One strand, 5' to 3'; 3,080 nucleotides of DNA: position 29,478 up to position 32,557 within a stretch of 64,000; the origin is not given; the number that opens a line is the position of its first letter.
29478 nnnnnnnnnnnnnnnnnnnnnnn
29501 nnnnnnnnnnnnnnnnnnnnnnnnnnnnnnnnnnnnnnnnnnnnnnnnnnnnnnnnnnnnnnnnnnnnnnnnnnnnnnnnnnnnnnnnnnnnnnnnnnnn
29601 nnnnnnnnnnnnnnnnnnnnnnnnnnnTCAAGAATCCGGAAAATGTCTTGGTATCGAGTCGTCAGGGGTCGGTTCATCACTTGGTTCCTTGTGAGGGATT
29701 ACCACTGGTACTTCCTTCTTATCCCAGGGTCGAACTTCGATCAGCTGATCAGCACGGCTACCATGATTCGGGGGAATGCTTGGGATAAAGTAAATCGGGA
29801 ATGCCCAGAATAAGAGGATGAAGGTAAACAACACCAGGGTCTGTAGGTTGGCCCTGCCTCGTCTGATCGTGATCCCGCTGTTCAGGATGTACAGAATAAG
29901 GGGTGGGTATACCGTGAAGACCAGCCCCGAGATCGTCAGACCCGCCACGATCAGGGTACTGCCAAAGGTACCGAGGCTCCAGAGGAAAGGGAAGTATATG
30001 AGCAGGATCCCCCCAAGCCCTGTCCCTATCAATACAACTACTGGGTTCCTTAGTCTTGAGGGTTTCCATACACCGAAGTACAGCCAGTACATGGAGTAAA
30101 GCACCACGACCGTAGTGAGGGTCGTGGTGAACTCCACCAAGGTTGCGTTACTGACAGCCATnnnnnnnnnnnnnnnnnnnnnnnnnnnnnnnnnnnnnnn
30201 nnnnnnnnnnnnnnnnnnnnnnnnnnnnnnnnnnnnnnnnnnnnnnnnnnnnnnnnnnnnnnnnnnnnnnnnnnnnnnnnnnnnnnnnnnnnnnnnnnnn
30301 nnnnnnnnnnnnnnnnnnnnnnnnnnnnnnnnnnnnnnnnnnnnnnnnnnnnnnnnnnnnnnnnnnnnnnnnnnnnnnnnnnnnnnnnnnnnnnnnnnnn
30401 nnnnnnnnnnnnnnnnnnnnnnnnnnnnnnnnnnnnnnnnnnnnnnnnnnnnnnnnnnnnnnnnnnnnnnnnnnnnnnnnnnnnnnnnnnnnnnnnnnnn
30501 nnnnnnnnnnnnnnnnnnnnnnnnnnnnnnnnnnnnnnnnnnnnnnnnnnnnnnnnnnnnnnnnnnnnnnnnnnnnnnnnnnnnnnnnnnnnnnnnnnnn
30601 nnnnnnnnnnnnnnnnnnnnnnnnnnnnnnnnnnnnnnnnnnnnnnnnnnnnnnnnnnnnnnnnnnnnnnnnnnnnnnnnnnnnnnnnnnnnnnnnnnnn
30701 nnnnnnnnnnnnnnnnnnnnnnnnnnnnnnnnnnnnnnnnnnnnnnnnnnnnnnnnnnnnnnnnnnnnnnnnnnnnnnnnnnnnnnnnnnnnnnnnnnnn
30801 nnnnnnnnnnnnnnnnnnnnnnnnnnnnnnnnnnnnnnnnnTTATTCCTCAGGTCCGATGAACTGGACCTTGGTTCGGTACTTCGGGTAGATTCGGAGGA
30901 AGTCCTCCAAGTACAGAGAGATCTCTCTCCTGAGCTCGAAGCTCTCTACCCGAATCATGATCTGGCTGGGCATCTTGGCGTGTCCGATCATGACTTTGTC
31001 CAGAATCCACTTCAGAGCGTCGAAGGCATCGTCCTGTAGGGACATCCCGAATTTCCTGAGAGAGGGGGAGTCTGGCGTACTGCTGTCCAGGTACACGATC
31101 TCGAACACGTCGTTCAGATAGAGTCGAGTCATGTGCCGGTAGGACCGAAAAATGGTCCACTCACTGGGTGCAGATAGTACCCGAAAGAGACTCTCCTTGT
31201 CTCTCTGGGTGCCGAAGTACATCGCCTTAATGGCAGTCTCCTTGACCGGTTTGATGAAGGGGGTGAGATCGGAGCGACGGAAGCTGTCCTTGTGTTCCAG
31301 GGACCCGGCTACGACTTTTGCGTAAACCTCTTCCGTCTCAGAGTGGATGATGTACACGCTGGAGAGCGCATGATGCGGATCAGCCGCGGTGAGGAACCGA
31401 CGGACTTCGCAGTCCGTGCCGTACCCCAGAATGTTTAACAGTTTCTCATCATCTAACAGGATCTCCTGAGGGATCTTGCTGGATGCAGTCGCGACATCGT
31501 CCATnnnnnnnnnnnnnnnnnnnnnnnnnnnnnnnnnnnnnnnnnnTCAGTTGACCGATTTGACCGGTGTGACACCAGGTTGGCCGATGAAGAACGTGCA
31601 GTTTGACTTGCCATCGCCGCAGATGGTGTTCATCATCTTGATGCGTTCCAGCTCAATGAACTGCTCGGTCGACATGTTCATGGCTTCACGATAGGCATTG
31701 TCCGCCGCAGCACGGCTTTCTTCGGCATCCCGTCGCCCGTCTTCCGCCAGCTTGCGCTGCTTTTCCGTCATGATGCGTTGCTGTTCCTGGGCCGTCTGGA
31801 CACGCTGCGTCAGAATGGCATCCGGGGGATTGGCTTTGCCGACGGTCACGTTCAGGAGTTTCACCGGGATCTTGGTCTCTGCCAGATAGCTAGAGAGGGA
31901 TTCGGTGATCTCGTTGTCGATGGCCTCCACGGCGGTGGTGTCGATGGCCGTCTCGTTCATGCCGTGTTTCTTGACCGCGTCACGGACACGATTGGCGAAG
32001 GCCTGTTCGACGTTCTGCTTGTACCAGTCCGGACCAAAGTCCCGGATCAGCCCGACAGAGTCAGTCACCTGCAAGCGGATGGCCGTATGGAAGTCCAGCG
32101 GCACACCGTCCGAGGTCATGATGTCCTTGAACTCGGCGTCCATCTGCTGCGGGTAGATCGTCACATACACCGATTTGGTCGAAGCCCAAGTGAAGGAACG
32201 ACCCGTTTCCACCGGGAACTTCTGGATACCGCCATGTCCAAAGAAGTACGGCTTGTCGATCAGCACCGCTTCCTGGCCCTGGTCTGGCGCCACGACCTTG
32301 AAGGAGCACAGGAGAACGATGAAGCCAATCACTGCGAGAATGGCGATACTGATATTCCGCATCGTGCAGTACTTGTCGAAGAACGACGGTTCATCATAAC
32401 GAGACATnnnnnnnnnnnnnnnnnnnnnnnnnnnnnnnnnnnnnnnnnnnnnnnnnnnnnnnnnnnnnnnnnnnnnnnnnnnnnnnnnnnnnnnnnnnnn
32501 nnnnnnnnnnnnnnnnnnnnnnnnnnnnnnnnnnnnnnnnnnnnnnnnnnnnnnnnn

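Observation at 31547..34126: vWA(MIDAS)+Calx-beta protein, putative Cys/His peptidase and SPFH/band-7 protein in one co-oriented, coupled block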

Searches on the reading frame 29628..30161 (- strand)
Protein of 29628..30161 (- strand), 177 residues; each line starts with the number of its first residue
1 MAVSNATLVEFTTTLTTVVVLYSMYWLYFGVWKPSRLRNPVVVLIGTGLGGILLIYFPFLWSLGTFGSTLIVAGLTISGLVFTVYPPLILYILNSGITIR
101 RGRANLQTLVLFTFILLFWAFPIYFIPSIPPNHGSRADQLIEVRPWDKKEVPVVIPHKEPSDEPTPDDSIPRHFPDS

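Call 3: search_protein_families(library=pfam, proteins=[window:29628-30161:-], max_evalue=0.1)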
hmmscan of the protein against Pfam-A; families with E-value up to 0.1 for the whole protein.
window:29628-30161:- (177 aa): 1 family
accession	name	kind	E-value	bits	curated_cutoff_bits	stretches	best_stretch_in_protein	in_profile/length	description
PF03053.19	Corona_NS3b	-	0.09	13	25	0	16-85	44-111/226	ORF3b coronavirus protein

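Call 4: search_protein_families(library=phrogs, proteins=[window:29628-30161:-], max_evalue=0.01)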
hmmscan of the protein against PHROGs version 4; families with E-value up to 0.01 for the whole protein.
window:29628-30161:- (177 aa): 0 families

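Call 33: search_protein_families(library=padloc, proteins=[window:29628-30161:-], max_evalue=0.01)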
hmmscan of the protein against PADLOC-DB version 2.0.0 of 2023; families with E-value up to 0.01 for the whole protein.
window:29628-30161:- (177 aa): 0 families

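Call 34: search_protein_families(library=ncbifam, proteins=[window:29628-30161:-], max_evalue=0.01)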
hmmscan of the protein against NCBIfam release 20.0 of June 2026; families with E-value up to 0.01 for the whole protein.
window:29628-30161:- (177 aa): 0 families

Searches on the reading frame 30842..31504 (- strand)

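Call 3: search_protein_families(library=pfam, proteins=[window:30842-31504:-], max_evalue=0.1)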
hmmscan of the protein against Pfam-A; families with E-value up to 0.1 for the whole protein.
window:30842-31504:- (220 aa): 1 family
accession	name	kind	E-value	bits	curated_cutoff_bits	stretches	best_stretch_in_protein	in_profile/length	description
PF20274.4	cREC_REC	-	0.039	15.1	27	0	112-199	11-86/88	Cyclic-phosphate processing Receiver domain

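Call 4: search_protein_families(library=phrogs, proteins=[window:30842-31504:-], max_evalue=0.01)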
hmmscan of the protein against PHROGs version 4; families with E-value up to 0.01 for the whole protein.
window:30842-31504:- (220 aa): 1 family
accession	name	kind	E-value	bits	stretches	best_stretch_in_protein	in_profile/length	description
phrog_28602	-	unknown function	0.0056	17.7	0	186-215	18-47/72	-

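Call 33: search_protein_families(library=padloc, proteins=[window:30842-31504:-], max_evalue=0.01)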
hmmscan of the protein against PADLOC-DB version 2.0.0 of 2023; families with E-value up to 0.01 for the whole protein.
window:30842-31504:- (220 aa): 0 families

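Call 34: search_protein_families(library=ncbifam, proteins=[window:30842-31504:-], max_evalue=0.01)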
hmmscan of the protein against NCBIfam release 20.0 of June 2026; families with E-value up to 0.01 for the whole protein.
window:30842-31504:- (220 aa): 0 families

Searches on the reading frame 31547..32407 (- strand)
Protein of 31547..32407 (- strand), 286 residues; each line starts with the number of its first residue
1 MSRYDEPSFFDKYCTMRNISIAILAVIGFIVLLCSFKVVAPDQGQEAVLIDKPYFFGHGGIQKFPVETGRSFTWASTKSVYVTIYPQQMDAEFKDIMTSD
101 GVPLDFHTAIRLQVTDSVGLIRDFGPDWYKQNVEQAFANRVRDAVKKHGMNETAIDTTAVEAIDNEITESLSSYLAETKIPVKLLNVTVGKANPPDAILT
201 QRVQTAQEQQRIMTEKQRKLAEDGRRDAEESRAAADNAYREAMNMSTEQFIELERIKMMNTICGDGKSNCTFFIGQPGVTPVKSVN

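Call 3: search_protein_families(library=pfam, proteins=[window:31547-32407:-], max_evalue=0.1)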
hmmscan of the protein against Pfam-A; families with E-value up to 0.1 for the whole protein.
window:31547-32407:- (286 aa): 2 families
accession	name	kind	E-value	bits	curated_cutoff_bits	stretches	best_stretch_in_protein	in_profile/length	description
PF01145.31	Band_7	-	5.4e-18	66.1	23.6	1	43-218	5-171/176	SPFH domain / Band 7 family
PF10656.15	DUF2483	-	0.031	14.9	27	0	135-170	29-64/72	Hypothetical protein of unknown function (DUF2483)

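Call 4: search_protein_families(library=phrogs, proteins=[window:31547-32407:-], max_evalue=0.01)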
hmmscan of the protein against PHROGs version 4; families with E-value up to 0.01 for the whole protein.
window:31547-32407:- (286 aa): 2 families
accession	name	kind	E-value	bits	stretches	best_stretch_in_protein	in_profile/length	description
phrog_200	-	other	2.4e-26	93.7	1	16-263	81-334/379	lipoprotein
phrog_19086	-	unknown function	0.0028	19.4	1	226-251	7-32/67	-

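Call 11: search_dna_similar(query=window:31547-32407:-, collection=phages, mode=protein, max_rows=40)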
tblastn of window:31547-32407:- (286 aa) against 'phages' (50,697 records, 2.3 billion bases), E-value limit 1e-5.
Records with a match: 17; places in all: 17; records where one place covers at least 80% of the query: 17.
Best place of each record, by identity: <60% 17.
By first word of the organism name: Stenotrophomonas 11; Xanthomonas 3; Pseudomonas 2; Tunturiibacter 1.
By host as written in the record: Stenotrophomonas maltophilia 10; Pseudomonas aeruginosa PAO1 2; Tunturiibacter psychrotolerans X5P2 1; Xanthomonas campestris pv. campestris str. 8004 1; Stenotrophomonas maltophilia SRM01 1; Xanthomonas sp. 1; Xanthomonas citri 306 1.
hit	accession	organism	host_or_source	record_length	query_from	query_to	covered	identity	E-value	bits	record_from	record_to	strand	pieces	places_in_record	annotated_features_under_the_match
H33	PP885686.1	Tunturiibacter phage Tunturi_3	Tunturiibacter psychrotolerans X5P2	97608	11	275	93%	45.7%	3e-66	229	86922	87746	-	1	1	lipoprotein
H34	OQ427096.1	Xanthomonas phage X1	Xanthomonas campestris pv. campestris ...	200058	15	280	93%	37.1%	8e-40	153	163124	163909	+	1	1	SPFH domain-containing protein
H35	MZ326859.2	Stenotrophomonas phage Siara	Stenotrophomonas maltophilia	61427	23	283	91%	37.6%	5e-36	142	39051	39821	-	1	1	band-7-like membrane protein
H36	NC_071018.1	Stenotrophomonas phage Siara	Stenotrophomonas maltophilia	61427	23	283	91%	37.6%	5e-36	142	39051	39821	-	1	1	band-7-like membrane protein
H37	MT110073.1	Stenotrophomonas phage vB_SmaS_DLP_3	Stenotrophomonas maltophilia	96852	23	270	87%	39.4%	2e-46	171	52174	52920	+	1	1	SPFH domain-containing protein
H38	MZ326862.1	Stenotrophomonas phage Summit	Stenotrophomonas maltophilia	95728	33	270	83%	41.0%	8e-46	170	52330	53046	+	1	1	putative membrane protein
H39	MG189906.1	Stenotrophomonas phage vB_SmaS_DLP_5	Stenotrophomonas maltophilia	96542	38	270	81%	41.5%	1e-45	169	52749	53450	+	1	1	SPFH domain-containing protein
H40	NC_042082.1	Stenotrophomonas phage vB_SmaS_DLP_5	Stenotrophomonas maltophilia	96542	38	270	81%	41.5%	1e-45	169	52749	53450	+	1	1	SPFH domain-containing protein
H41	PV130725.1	Stenotrophomonas phage Yut1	Stenotrophomonas maltophilia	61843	26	279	89%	36.7%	6e-41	156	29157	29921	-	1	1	lipoprotein | hypothetical protein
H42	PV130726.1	Stenotrophomonas phage Yut4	Stenotrophomonas maltophilia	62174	26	279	89%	36.7%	6e-41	156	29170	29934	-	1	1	lipoprotein | hypothetical protein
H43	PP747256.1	Stenotrophomonas phage cm3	Stenotrophomonas maltophilia SRM01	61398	26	279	89%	36.3%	4e-40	154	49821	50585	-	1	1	hypothetical protein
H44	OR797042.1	Stenotrophomonas phage vB_SmaS_Bhz55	Stenotrophomonas maltophilia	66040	26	279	89%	36.3%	4e-40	154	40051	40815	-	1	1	hypothetical protein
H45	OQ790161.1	Xanthomonas phage RTH11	Xanthomonas sp.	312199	1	282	99%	32.3%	1e-36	144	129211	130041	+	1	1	SPFH domain-containing protein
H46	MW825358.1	Xanthomonas phage vB_XciM_LucasX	Xanthomonas citri 306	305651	19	279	91%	32.8%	1e-38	149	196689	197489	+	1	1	hypothetical protein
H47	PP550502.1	Stenotrophomonas phage CM2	Stenotrophomonas maltophilia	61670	26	254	80%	37.2%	1e-35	140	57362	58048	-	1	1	none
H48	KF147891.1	Pseudomonas phage PaBG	Pseudomonas aeruginosa PAO1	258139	30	285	90%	31.4%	1e-29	123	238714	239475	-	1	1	putative FtsH protease regulator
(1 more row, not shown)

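Call 25: get_annotated_region(hit=H48, flank=5000)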
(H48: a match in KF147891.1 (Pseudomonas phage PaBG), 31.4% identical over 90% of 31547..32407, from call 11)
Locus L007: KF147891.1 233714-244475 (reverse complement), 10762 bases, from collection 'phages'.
description: Pseudomonas phage PaBG, complete genome.
organism: Pseudomonas phage PaBG (NCBI taxid 1335230)
taxonomy: Viruses; Duplodnaviria; Heunggongvirae; Uroviricota; Caudoviricetes; Baikalvirus; Baikalvirus PaBG
host: Pseudomonas aeruginosa PAO1; source: -; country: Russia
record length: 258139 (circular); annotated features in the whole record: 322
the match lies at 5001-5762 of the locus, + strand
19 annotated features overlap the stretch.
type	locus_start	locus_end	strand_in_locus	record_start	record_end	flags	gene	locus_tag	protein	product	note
CDS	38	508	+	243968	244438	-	-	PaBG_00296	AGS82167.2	hypothetical protein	-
CDS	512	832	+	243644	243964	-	-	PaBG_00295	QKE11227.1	hypothetical protein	-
CDS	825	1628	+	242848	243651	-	-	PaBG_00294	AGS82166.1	hypothetical protein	-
CDS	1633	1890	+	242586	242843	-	-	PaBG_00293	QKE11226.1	hypothetical protein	-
CDS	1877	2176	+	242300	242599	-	-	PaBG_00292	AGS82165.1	hypothetical protein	-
CDS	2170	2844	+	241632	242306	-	-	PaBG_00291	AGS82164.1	hypothetical protein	-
CDS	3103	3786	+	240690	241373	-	-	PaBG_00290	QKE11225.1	hypothetical protein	-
CDS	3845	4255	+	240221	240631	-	-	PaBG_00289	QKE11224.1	hypothetical protein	-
CDS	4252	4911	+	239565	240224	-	-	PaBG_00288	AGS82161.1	hypothetical protein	-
CDS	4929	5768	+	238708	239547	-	-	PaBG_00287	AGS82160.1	putative FtsH protease regulator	putative FtsH protease regulator HflK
CDS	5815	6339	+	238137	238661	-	-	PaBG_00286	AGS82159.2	hypothetical protein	-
CDS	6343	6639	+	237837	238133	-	-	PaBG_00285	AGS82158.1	putative transcriptional regulator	-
CDS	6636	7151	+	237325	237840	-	-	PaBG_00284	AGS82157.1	hypothetical protein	-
CDS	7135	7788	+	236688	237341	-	-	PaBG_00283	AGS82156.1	hypothetical protein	-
CDS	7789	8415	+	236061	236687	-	-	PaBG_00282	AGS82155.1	hypothetical protein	-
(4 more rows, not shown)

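Call 33: search_protein_families(library=padloc, proteins=[window:31547-32407:-], max_evalue=0.01)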
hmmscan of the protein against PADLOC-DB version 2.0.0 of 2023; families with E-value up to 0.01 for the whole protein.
window:31547-32407:- (286 aa): 0 families

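Call 34: search_protein_families(library=ncbifam, proteins=[window:31547-32407:-], max_evalue=0.01)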
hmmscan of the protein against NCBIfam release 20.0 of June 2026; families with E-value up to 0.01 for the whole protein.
window:31547-32407:- (286 aa): 1 family
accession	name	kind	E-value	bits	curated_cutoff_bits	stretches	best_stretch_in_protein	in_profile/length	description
TIGR01933.1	hflK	equivalog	0.0054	16.2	159.4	1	129-236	84-188/261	FtsH protease activity modulator HflK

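Call 52: get_annotated_region(hit=H33, flank=4000)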
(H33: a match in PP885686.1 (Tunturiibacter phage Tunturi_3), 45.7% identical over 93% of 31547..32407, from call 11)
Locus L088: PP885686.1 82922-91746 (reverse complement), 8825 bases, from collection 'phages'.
description: Tunturiibacter phage Tunturi_3, complete genome.
organism: Tunturiibacter phage Tunturi_3 (NCBI taxid 3378200)
taxonomy: Viruses; Duplodnaviria; Heunggongvirae; Uroviricota; Caudoviricetes
host: Tunturiibacter psychrotolerans X5P2; source: soil; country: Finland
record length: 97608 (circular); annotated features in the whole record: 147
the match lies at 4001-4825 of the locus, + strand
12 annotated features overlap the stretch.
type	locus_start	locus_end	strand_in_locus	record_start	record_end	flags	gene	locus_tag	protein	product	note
CDS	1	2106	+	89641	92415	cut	-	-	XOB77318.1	DNA polymerase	ORF137; gp137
CDS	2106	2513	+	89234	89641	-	-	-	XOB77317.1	hypothetical protein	ORF136; gp136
CDS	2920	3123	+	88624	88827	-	-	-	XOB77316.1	hypothetical protein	ORF135; gp135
CDS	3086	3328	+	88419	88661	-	-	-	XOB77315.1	hypothetical protein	ORF134; gp134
CDS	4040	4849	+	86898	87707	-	-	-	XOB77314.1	lipoprotein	ORF133; gp133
CDS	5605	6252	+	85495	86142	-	-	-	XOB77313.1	phosphoesterase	ORF132; gp132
CDS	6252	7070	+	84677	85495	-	-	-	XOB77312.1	hypothetical protein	ORF131; gp131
CDS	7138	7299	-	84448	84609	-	-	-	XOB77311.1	hypothetical protein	ORF130; gp130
CDS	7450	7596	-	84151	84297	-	-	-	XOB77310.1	hypothetical protein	ORF129; gp129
CDS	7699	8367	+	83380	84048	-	-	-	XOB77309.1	hypothetical protein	ORF128; gp128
CDS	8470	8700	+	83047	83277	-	-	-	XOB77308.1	hypothetical protein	ORF127; gp127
CDS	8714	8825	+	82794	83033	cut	-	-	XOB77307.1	hypothetical protein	ORF126; gp126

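Call 53: get_annotated_region(hit=H34, flank=4000)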
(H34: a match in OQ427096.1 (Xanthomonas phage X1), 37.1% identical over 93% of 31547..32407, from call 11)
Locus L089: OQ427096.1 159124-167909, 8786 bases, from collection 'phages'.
description: Xanthomonas phage X1, complete genome.
organism: Xanthomonas phage X1 (NCBI taxid 2511832)
taxonomy: Viruses; Duplodnaviria; Heunggongvirae; Uroviricota; Caudoviricetes
host: Xanthomonas campestris pv. campestris str. 8004; source: cave sediment; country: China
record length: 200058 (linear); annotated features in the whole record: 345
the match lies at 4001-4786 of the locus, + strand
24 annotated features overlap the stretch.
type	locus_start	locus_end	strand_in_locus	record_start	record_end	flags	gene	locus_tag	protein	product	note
CDS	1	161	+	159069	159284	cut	-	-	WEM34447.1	hypothetical protein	-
CDS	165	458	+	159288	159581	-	-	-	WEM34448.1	hypothetical protein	-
CDS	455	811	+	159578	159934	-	-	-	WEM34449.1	hypothetical protein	-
CDS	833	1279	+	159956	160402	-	-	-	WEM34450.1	hypothetical protein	-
CDS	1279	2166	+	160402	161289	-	-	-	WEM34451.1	polynucleotide kinase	-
CDS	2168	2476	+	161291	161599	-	-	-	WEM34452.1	hypothetical protein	-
CDS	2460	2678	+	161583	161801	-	-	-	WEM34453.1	hypothetical protein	-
CDS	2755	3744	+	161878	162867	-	-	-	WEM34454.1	DUF932 domain-containing protein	-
CDS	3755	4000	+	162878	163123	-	-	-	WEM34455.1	transmembrane protein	-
CDS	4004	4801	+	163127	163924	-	-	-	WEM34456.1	SPFH domain-containing protein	-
CDS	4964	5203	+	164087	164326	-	-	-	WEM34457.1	hypothetical protein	-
CDS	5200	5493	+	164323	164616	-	-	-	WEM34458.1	DUF4884 domain-containing protein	-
CDS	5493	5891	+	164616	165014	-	-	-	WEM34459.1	hypothetical protein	-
CDS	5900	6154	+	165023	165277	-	-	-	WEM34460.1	hypothetical protein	-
CDS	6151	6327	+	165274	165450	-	-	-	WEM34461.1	hypothetical protein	-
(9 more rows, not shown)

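Call 54: get_annotated_region(hit=H37, flank=4000)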
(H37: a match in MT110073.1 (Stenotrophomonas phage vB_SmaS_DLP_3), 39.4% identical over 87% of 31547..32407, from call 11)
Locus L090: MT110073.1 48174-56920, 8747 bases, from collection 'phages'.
description: Stenotrophomonas phage vB_SmaS_DLP_3, complete genome.
organism: Stenotrophomonas phage vB_SmaS_DLP_3 (NCBI taxid 2714184)
taxonomy: Viruses; Duplodnaviria; Heunggongvirae; Uroviricota; Caudoviricetes; Delepquintavirus
host: Stenotrophomonas maltophilia; source: soil; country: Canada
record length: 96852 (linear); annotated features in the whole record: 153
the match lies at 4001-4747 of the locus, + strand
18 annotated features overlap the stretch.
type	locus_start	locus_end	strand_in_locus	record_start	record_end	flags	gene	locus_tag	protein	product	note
CDS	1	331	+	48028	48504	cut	-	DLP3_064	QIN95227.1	hypothetical protein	-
CDS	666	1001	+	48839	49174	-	-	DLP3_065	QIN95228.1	hypothetical protein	-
tRNA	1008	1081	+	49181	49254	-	-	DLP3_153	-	tRNA-Glu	-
tRNA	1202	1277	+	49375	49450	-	-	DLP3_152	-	tRNA-Glu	-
tRNA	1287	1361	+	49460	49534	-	-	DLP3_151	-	tRNA-Ile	-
tRNA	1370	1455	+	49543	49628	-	-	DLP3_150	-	tRNA-Tyr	-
tRNA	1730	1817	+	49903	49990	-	-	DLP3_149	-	tRNA-Ser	-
CDS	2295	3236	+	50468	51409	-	-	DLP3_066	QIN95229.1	hypothetical protein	-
CDS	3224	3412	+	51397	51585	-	-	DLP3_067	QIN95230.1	hypothetical protein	-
CDS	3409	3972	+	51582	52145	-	-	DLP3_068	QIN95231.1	hypothetical protein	-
CDS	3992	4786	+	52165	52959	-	-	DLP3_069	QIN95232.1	SPFH domain-containing protein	-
CDS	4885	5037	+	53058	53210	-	-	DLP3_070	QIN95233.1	hypothetical protein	-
CDS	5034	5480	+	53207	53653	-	-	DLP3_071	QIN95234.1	hypothetical protein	-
CDS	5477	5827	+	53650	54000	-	-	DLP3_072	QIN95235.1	hypothetical protein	-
CDS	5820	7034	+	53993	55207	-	-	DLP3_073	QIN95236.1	hypothetical protein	-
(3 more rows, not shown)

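Call 55: get_annotated_region(hit=H45, flank=4000)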
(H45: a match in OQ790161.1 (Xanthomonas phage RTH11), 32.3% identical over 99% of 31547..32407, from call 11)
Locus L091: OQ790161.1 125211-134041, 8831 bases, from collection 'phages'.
description: Xanthomonas phage RTH11, complete genome.
organism: Xanthomonas phage RTH11 (NCBI taxid 3044021)
taxonomy: Viruses; Duplodnaviria; Heunggongvirae; Uroviricota; Caudoviricetes
host: Xanthomonas sp.; source: Ditch water; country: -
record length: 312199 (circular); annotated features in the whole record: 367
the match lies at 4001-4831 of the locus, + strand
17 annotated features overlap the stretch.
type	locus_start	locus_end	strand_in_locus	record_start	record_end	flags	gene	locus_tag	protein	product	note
CDS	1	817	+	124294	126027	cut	-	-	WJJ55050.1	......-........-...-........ exonuclease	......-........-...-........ exonuclease RecJ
CDS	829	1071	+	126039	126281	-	-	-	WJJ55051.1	hypothetical protein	-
CDS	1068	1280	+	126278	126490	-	-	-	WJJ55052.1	hypothetical protein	-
CDS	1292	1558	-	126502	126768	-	-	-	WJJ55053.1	hypothetical protein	-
CDS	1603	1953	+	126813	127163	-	-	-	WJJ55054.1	hypothetical protein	-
CDS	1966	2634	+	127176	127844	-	-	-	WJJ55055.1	tail protein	-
CDS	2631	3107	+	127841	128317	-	-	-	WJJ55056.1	hypothetical protein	-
CDS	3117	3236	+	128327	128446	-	-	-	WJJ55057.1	hypothetical protein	-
CDS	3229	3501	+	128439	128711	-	-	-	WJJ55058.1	hypothetical protein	-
CDS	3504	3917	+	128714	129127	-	-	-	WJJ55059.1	hypothetical protein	-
CDS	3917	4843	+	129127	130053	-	-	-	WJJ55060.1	SPFH domain-containing protein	-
CDS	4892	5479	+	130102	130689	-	-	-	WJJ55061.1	hypothetical protein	-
CDS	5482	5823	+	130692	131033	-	-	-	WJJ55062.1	hypothetical protein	-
CDS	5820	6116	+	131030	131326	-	-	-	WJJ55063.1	hypothetical protein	-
CDS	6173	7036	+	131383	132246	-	-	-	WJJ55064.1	hypothetical protein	-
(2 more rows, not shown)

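Call 67: search_solved_structures(query=window:31547-32407:-, max_evalue=0.01)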
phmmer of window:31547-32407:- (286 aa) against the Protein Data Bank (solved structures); distinct sequences matched with E-value up to 0.01: 0.

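Call 84: search_solved_structures(query=window:31547-32407:-, max_evalue=10, show_alignments=1)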
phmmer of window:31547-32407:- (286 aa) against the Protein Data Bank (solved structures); distinct sequences matched with E-value up to 10: 4.
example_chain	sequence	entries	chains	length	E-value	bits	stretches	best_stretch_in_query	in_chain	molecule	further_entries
6fml_G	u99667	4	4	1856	0.31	13.8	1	171-279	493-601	Ino80 | Ino80 ATPase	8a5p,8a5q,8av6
5vhs_e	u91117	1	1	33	0.83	12.3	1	127-151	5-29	26S proteasome complex subunit SEM1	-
28xb_C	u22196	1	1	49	1.5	11.5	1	126-151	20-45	26S proteasome complex subunit SEM1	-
8glv_Lc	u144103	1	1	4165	5.3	9.7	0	159-257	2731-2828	DHC2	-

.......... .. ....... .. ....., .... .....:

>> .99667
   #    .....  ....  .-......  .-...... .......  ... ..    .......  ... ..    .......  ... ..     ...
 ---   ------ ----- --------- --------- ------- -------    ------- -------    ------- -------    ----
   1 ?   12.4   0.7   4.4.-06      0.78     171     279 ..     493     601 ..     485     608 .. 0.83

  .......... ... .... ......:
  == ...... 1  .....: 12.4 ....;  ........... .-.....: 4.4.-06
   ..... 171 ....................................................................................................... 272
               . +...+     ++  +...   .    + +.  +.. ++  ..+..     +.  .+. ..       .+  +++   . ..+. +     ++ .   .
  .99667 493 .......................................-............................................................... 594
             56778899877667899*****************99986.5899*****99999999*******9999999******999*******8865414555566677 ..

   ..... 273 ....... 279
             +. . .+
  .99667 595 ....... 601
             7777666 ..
